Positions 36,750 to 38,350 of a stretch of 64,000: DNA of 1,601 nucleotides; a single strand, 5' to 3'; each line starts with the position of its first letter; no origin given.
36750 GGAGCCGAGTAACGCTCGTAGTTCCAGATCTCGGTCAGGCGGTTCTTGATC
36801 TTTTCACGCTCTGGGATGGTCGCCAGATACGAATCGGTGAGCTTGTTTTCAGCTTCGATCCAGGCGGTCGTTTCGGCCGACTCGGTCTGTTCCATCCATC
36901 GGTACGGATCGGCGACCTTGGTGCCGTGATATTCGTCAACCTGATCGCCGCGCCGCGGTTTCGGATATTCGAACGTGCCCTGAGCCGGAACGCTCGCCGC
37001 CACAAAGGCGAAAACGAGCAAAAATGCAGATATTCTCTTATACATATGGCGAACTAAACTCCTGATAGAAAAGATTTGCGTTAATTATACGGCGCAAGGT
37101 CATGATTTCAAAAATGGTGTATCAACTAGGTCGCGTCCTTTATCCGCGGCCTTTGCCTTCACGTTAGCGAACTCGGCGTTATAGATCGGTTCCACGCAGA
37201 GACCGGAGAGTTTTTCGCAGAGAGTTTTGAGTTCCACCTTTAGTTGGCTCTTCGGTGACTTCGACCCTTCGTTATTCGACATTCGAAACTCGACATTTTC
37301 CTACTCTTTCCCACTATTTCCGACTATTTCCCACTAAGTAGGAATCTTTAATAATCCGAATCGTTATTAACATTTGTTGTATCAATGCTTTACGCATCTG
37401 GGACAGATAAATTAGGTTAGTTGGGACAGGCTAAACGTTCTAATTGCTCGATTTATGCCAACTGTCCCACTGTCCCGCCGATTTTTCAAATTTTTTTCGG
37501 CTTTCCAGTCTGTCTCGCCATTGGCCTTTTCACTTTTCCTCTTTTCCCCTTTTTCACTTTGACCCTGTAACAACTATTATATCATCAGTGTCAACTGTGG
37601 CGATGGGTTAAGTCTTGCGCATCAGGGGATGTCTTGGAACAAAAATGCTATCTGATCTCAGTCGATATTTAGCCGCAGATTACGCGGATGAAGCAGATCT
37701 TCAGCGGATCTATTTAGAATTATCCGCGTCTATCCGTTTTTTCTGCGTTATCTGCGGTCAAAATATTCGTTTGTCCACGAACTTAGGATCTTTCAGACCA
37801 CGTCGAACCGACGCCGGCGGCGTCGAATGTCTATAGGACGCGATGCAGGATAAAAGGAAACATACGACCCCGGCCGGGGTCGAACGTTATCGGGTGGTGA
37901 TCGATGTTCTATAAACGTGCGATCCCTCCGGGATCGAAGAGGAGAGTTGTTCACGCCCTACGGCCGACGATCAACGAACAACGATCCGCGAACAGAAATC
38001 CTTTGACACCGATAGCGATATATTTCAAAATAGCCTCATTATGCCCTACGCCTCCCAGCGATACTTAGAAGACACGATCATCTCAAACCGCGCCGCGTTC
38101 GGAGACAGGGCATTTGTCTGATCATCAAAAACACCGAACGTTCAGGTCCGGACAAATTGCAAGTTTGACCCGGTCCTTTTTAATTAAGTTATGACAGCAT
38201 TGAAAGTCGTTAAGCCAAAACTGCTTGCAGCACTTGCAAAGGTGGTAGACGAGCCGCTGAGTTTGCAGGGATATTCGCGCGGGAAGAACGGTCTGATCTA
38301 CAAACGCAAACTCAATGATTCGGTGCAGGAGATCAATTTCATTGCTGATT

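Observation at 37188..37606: Dispersed ~400-bp non-coding module with four helically phased iterons, a 17-bp palindrome and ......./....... pairs (copy 1)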

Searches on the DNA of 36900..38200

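Call 25: search_rna_families(source=window, start=36900, end=38200, threshold=evalue, max_evalue=10)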
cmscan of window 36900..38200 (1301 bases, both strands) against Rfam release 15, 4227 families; matches with E-value up to 10: 2.
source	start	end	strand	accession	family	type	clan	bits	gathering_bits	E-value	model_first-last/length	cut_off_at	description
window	37662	37769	+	RF03761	mir-5897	Gene; miRNA;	-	19.6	90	0.47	1-84/84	no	mir-5897 microRNA precursor family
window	37298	37318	-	RF02914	DUF805b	Cis-reg;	CL00115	13.1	35.6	2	1-35/35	no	DUF805b RNA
